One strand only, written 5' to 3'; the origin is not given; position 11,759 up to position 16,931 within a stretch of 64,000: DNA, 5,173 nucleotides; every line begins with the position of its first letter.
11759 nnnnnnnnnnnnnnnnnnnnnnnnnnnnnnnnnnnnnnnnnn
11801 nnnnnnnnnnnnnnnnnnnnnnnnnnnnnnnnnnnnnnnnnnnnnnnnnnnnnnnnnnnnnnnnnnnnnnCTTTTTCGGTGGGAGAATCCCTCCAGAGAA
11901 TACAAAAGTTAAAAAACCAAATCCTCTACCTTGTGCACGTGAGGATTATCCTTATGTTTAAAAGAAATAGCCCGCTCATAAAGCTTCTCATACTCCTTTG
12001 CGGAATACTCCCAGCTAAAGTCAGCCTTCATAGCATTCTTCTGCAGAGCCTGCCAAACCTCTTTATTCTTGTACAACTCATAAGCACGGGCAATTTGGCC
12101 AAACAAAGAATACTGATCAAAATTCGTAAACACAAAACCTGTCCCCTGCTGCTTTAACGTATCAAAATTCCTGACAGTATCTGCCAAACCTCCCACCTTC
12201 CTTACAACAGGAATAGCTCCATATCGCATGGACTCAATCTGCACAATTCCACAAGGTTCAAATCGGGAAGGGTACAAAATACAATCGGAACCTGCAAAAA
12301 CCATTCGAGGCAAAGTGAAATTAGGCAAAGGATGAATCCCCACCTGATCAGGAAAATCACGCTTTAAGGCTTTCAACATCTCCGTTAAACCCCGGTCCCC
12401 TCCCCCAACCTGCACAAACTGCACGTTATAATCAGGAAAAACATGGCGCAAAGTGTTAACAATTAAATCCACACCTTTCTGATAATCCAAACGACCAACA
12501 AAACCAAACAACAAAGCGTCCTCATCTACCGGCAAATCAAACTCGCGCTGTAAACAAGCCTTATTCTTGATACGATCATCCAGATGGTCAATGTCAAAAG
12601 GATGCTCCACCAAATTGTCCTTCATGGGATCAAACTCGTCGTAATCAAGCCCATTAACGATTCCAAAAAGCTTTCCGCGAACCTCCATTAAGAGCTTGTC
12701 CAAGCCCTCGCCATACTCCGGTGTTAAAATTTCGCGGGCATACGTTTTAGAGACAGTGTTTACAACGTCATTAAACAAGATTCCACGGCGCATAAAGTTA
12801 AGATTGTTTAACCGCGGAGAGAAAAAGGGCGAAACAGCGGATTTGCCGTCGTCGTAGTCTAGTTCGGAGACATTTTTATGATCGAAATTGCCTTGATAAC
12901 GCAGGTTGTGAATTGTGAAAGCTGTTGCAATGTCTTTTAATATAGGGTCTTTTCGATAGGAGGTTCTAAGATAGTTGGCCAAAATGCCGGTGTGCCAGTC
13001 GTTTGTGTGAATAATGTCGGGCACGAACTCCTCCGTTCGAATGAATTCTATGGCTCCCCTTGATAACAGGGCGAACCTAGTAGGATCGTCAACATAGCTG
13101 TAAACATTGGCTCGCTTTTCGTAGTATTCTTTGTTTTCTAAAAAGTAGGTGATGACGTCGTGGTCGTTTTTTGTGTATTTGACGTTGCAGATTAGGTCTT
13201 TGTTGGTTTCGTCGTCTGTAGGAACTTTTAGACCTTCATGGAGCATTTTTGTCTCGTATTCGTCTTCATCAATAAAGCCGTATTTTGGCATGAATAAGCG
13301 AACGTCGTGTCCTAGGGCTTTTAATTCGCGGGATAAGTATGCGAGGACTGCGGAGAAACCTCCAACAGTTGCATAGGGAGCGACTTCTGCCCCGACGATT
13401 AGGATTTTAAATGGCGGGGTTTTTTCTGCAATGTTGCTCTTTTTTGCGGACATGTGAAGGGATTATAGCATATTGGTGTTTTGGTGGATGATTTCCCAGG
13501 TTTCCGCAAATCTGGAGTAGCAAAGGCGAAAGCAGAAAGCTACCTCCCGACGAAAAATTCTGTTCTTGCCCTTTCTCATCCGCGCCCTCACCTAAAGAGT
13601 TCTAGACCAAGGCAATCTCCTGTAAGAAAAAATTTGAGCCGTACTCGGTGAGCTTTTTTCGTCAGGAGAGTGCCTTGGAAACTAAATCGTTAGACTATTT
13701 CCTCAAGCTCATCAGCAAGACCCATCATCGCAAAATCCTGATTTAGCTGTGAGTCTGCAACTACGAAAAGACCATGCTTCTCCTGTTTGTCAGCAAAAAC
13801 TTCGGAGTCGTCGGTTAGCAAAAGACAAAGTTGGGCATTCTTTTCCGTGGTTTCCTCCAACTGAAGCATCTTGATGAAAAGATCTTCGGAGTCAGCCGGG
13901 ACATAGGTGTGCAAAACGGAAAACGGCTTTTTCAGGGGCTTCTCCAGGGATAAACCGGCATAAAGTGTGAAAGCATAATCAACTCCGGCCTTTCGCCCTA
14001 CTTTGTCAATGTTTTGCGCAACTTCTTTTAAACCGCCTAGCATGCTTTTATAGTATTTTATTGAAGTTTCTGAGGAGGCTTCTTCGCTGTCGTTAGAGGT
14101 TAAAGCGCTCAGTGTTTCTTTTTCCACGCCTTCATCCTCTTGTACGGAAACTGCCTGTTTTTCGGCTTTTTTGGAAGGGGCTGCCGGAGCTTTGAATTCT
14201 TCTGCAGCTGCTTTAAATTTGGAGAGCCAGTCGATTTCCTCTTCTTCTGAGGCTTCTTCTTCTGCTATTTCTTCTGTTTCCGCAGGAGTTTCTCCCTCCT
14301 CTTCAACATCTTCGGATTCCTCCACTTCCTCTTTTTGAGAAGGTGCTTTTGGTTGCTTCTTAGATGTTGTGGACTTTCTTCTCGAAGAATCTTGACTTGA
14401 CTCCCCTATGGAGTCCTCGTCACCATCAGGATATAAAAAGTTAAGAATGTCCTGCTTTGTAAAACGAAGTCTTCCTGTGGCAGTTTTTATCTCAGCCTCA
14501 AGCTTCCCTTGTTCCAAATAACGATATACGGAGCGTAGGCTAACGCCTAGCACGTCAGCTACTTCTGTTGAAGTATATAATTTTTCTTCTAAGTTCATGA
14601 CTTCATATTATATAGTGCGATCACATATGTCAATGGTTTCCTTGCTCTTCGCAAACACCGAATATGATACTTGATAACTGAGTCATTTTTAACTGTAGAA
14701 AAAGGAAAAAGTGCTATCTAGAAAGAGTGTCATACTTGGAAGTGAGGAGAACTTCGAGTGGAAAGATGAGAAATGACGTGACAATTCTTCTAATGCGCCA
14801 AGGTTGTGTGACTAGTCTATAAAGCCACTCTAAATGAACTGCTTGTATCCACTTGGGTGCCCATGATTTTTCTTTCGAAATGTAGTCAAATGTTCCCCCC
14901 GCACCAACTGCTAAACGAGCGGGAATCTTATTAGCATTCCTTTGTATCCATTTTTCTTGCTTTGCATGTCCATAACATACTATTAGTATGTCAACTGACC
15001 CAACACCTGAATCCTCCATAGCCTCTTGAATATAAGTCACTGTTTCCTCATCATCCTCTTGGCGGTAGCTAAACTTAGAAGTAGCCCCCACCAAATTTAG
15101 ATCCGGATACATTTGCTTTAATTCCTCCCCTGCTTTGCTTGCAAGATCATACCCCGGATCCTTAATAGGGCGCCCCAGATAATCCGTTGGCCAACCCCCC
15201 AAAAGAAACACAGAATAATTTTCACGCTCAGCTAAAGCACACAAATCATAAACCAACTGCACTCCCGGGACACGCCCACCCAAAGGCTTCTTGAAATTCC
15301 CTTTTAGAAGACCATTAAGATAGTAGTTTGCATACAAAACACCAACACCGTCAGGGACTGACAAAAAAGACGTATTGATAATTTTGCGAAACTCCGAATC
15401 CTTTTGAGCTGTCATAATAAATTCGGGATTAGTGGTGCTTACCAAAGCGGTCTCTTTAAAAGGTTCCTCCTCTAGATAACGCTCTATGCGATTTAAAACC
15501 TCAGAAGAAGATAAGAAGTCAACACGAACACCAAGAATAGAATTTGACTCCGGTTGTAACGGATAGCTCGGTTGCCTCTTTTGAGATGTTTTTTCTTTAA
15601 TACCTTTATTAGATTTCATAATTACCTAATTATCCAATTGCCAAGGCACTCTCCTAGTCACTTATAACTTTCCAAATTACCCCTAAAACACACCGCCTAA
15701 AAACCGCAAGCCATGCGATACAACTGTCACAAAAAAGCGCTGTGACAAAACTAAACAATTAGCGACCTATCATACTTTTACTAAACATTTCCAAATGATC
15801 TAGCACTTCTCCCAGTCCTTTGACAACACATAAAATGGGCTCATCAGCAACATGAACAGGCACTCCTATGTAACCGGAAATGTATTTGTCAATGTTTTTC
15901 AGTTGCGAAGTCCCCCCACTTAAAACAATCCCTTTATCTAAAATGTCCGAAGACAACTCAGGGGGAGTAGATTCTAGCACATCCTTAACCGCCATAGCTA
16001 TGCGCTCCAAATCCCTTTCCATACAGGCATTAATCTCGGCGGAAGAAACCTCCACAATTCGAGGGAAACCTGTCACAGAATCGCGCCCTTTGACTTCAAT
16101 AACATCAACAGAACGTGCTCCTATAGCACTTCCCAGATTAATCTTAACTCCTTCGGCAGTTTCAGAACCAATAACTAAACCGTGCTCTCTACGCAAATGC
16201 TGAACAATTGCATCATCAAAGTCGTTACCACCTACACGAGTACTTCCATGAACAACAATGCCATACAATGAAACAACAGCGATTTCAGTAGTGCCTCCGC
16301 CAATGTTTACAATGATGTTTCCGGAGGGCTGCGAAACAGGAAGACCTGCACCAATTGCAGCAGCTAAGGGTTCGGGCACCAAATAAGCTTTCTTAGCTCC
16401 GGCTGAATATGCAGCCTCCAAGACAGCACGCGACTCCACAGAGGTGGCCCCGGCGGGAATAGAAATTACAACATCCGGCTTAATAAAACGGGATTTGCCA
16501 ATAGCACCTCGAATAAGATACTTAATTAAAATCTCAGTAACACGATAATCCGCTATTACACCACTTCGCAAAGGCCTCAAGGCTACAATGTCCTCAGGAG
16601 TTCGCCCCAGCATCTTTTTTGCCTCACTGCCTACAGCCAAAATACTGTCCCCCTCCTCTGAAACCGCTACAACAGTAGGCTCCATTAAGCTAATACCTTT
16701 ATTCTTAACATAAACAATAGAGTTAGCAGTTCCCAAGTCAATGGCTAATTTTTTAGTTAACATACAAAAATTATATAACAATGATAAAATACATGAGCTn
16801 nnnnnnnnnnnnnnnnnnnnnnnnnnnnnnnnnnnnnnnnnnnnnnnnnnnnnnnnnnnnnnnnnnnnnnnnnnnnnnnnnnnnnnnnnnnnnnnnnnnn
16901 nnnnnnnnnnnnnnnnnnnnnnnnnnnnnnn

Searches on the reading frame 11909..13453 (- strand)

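Call 91: search_protein_families(library=pfam, proteins=[window:11909-13453:-], max_evalue=0.001)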
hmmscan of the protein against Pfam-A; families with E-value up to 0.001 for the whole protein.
window:11909-13453:- (514 aa): 5 families
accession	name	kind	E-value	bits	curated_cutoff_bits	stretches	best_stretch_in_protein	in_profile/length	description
PF08323.17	Glyco_transf_5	-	6.7e-69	232.7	22.7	1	16-256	1-238/239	Starch synthase catalytic domain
PF00534.26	Glycos_transf_1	-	1.4e-18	67.5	26.4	1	306-466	8-164/172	Glycosyl transferases group 1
PF13692.12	Glyco_trans_1_4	-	6.7e-13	49.5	27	1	316-456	4-138/142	Glycosyl transferases group 1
PF13439.12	Glyco_transf_4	-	1.4e-09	38.6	28.5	1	30-242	1-148/170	Glycosyltransferase Family 4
PF13579.12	Glyco_trans_4_4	-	1.9e-07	32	29.7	0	132-242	61-142/158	Glycosyl transferase 4-like domain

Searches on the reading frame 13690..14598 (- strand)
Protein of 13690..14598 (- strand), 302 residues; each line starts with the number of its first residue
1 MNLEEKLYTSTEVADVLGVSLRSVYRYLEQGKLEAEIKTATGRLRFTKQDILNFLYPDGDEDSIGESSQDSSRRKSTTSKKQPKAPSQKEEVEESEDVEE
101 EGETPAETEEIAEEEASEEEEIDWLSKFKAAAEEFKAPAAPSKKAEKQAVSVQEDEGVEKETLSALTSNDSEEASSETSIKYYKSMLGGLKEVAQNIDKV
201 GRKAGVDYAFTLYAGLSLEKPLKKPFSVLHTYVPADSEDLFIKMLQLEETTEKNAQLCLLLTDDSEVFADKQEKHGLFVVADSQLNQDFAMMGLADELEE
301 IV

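Call 91: search_protein_families(library=pfam, proteins=[window:13690-14598:-], max_evalue=0.001)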
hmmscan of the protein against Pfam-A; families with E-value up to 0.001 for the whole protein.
window:13690-14598:- (302 aa): 3 families
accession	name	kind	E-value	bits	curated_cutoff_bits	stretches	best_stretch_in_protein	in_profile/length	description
PF12728.13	HTH_17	-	2.8e-10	40.8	27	1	7-55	1-47/51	Helix-turn-helix domain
PF13411.12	MerR_1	-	1.2e-05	25.7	21.6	1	8-54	1-46/69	MerR HTH family regulatory protein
PF00376.29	MerR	-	0.00029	21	28.2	1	10-43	2-35/38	MerR family regulatory protein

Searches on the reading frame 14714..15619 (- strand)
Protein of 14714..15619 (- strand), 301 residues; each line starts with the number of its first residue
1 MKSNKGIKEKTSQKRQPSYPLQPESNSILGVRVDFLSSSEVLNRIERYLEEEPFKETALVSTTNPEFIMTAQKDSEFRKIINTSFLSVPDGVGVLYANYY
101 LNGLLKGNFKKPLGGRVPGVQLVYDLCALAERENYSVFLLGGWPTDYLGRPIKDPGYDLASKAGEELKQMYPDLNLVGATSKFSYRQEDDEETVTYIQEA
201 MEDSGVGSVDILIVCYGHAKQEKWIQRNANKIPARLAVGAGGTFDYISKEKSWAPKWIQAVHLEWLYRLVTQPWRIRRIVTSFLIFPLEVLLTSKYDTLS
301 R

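Call 91: search_protein_families(library=pfam, proteins=[window:14714-15619:-], max_evalue=0.001)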
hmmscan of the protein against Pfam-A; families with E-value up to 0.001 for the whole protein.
window:14714-15619:- (301 aa): 1 family
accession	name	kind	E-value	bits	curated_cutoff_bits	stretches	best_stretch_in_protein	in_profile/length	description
PF03808.19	Glyco_tran_WecG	-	9.5e-40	136.6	27.4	1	86-279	3-167/168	Glycosyl transferase WecG/TagA/CpsF family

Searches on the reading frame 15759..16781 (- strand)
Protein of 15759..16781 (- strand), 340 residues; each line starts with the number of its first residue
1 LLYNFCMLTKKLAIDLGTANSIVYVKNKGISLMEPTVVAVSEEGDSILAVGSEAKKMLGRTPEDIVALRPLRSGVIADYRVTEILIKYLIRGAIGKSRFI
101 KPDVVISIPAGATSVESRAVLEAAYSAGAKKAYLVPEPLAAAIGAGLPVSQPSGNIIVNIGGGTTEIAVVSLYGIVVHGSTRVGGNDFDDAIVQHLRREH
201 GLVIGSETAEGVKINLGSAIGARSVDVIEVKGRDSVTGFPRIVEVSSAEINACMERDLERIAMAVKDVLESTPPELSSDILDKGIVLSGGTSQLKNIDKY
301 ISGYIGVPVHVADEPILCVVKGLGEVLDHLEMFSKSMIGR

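Call 92: search_protein_families(library=pfam, proteins=[window:15759-16781:-], max_evalue=0.001)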
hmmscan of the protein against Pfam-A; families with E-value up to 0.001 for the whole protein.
window:15759-16781:- (340 aa): 3 families
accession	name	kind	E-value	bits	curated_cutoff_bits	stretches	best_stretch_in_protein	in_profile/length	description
PF06723.19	MreB_Mbl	-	1.3e-125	419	27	1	10-333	2-325/327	MreB/Mbl protein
PF00012.26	HSP70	-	6.5e-14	51.5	20.6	1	103-306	135-351/599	Hsp70 protein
PF14450.12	FtsA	-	5.3e-09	36.9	31.8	1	157-313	2-111/127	Cell division protein FtsA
